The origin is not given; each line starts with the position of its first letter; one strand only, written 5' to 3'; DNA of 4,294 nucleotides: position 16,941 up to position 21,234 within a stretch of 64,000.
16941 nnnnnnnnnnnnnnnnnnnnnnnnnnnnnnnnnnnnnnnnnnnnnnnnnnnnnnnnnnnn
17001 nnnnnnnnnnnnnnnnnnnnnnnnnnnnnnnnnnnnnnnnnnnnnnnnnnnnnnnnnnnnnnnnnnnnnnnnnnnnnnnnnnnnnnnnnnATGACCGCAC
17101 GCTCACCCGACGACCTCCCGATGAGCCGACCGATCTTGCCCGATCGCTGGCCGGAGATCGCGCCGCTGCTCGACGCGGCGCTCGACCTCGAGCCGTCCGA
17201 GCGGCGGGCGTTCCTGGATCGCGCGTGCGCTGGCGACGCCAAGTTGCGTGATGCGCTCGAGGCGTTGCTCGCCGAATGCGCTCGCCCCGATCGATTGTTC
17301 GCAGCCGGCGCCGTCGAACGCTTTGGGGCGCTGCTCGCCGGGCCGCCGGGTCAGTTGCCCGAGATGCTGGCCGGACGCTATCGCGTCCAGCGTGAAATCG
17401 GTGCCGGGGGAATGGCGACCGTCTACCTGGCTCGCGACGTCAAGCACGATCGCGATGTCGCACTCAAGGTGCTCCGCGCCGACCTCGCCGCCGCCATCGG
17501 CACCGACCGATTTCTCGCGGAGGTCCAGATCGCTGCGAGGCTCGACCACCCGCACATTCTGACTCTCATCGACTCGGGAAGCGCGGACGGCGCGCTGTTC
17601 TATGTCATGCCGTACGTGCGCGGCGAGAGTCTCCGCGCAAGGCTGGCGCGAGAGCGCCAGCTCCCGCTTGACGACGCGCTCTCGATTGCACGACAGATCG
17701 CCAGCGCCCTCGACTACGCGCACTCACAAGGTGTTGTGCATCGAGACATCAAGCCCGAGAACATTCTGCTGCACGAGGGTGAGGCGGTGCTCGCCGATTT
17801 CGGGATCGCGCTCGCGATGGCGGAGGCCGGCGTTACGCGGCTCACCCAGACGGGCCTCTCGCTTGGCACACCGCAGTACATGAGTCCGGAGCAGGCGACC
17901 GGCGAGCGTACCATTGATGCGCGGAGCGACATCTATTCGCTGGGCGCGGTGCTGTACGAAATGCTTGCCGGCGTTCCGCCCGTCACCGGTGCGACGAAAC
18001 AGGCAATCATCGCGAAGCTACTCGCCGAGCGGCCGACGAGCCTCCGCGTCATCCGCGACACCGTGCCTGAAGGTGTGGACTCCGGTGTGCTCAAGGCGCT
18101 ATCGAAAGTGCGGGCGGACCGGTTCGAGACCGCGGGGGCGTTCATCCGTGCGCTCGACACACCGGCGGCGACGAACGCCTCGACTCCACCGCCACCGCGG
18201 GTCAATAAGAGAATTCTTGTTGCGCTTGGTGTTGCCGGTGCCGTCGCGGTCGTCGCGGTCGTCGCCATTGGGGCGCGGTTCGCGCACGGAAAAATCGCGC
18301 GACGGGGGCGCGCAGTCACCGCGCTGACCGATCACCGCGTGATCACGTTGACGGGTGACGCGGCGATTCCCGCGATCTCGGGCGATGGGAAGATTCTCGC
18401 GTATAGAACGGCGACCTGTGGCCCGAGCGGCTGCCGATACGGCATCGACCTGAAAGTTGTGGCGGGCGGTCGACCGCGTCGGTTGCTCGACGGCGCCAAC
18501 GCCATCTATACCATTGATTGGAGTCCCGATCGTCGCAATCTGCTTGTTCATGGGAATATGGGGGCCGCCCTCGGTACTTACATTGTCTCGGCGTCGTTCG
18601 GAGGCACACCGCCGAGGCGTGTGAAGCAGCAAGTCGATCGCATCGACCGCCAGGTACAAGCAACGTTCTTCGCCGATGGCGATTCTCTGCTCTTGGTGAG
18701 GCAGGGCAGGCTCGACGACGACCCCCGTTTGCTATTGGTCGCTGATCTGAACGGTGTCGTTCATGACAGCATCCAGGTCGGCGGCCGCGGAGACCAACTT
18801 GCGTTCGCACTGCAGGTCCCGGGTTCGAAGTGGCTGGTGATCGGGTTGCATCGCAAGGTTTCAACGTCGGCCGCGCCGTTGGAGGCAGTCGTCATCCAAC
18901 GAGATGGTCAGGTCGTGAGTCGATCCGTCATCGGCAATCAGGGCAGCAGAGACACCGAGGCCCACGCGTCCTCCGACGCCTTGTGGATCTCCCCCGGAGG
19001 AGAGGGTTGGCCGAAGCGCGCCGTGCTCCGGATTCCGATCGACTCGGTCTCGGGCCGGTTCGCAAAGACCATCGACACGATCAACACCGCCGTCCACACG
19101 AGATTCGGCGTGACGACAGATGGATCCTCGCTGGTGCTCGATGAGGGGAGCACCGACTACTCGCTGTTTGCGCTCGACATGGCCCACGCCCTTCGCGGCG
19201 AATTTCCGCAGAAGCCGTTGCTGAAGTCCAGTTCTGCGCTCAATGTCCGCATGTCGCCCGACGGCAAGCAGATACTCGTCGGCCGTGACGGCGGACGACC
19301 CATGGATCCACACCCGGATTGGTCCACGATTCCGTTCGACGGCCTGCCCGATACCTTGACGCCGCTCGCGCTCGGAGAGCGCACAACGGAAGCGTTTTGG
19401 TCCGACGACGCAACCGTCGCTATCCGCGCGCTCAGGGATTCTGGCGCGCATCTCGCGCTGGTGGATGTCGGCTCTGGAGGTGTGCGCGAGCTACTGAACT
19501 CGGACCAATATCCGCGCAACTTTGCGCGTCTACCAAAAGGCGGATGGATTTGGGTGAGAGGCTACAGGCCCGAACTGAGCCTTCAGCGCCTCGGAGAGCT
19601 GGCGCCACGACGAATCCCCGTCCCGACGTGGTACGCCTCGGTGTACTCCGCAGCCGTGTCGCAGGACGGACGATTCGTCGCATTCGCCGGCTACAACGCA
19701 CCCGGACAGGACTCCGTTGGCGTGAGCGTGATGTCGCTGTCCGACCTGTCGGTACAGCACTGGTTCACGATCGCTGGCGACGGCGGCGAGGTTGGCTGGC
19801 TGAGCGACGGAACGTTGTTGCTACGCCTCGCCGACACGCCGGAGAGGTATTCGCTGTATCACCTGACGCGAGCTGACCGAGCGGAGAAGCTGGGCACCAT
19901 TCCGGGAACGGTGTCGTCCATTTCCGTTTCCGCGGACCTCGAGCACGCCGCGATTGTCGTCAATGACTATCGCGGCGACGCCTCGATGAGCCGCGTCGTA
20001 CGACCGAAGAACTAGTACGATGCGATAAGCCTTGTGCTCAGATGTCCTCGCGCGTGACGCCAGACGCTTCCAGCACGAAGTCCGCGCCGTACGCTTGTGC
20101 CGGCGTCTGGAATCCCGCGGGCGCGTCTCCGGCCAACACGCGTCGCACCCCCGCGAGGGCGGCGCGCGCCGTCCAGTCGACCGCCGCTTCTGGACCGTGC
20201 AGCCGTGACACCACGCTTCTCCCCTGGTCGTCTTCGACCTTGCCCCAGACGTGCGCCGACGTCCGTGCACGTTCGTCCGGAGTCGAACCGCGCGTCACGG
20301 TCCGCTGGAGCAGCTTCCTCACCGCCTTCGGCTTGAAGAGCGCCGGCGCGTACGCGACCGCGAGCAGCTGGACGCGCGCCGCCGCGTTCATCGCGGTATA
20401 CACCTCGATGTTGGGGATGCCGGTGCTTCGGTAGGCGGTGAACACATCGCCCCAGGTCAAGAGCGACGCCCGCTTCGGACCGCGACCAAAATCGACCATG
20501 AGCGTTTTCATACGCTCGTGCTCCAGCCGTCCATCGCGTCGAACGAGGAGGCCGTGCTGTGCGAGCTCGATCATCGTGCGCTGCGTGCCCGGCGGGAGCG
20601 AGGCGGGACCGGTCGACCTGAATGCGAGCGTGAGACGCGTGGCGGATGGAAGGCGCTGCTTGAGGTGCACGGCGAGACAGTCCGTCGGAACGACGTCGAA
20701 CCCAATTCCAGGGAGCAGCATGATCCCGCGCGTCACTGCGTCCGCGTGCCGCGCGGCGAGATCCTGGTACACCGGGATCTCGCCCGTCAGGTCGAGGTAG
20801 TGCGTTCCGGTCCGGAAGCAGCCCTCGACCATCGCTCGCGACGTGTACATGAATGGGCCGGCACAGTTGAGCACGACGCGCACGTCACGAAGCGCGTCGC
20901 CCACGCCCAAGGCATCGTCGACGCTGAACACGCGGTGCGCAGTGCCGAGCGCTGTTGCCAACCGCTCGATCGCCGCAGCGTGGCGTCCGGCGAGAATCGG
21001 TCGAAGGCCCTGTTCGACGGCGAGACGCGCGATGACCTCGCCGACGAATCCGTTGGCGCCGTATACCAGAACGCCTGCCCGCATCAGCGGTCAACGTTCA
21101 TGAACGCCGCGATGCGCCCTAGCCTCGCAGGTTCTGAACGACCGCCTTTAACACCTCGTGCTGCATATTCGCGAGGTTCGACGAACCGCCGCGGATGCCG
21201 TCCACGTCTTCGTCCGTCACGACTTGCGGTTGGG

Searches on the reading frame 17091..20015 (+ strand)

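Call 8: search_protein_families(library=pfam, proteins=[window:17091-20015:+], max_evalue=0.01)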
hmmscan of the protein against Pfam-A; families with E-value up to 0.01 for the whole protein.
window:17091-20015:+ (974 aa): 6 families
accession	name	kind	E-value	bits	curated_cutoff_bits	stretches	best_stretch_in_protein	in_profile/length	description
PF00069.31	Pkinase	-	2.7e-49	168.4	31.7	1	97-320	1-219/263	Protein kinase domain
PF07714.23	PK_Tyr_Ser-Thr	-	3e-33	115.7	23.1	1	99-312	3-219/258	Protein tyrosine and serine/threonine kinase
PF03109.22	ABC1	-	1.4e-05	24.9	22.9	0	172-253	146-227/244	ABC1 atypical kinase-like domain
PF01636.29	APH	-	2e-05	24.9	23.2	2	101-207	3-104/239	Phosphotransferase enzyme family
PF07676.18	PD40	-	0.0023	18.3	20.9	0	417-438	4-25/38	WD40-like Beta Propeller Repeat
PF00400.38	WD40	-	0.0047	17.9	27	0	462-485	3-27/39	WD domain, G-beta repeat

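Call 9: search_protein_families(library=ncbifam, proteins=[window:17091-20015:+], max_evalue=0.01)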
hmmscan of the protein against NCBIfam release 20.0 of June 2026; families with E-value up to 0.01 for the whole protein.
window:17091-20015:+ (974 aa): 18 families
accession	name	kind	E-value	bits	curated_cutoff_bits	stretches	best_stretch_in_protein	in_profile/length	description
NF033483.0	PknB_PASTA_kin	equivalog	7.2e-90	302.6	450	1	90-362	2-272/563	Stk1 family PASTA domain-containing Ser/Thr kinase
NF047741.1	antiphage_MADS6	equivalog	1.8e-56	191.9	460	2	168-365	272-467/612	methylation-associated defense system protein kinase MAD6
NF052427.1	StpK7MSMEG_1200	equivalog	2.6e-51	174.8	900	1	95-406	7-326/601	serine/threonine protein kinase StpK7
TIGR03903.1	TOMM_kin_cyc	equivalog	8.1e-46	156.4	705.75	1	121-350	4-239/1267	TOMM system kinase/cyclase fusion protein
NF009651.0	PRK13184.1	equivalog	1.4e-44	152.3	839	1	95-356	2-288/932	serine/threonine-protein kinase PknD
NF053615.1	SerThrKinAfsKStmc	equivalog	2e-34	119.4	1300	1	95-316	13-231/809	protein serine/threonine kinase AfsK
NF038150.1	lanthi_synth_IV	equivalog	2.6e-30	105.4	650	1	88-368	182-466/851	class IV lanthionine synthetase LanL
NF033442.0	BREX_PglW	equivalog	8.4e-27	93.3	990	2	91-241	508-661/1391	BREX system serine/threonine kinase PglW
NF038151.1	lanthi_synth_III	equivalog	9.9e-15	54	575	1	97-305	222-436/833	class III lanthionine synthetase LanKC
NF058632.1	SerThrKinPrkT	equivalog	5.7e-11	42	280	1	96-229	22-152/322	serine/threonine protein kinase PrkT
NF043056.1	T4SS_LegK1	equivalog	1.9e-09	36.7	550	1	211-290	206-282/516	Dot/Icm T4SS effector kinase LegK1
TIGR03724.2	arch_bud32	equivalog_domain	6.6e-08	32.3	125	1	132-242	31-133/193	KEOPS complex kinase/ATPase Bud32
NF011464.0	PRK14879.1-7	equivalog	1.6e-07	31.3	246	1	170-240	82-149/221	Kae1-associated kinase Bud32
NF040671.1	PLuB_AAA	exception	7.2e-07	27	999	1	118-289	31-194/1256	PLuB system helicase-like protein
NF011463.0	PRK14879.1-4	equivalog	3.1e-06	26.8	188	1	170-240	94-160/237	Kae1-associated kinase Bud32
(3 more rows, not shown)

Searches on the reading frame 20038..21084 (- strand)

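Call 8: search_protein_families(library=pfam, proteins=[window:20038-21084:-], max_evalue=0.01)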
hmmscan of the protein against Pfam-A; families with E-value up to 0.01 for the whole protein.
window:20038-21084:- (348 aa): 2 families
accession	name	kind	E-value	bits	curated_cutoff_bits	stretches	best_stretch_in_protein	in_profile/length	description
PF03435.24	Sacchrp_dh_NADP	-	6.7e-11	43.1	25.1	1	5-122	1-127/129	Saccharopine dehydrogenase NADP binding domain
PF13460.12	NAD_binding_10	-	0.0011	19.3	27.2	1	9-79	1-72/184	NAD(P)H-binding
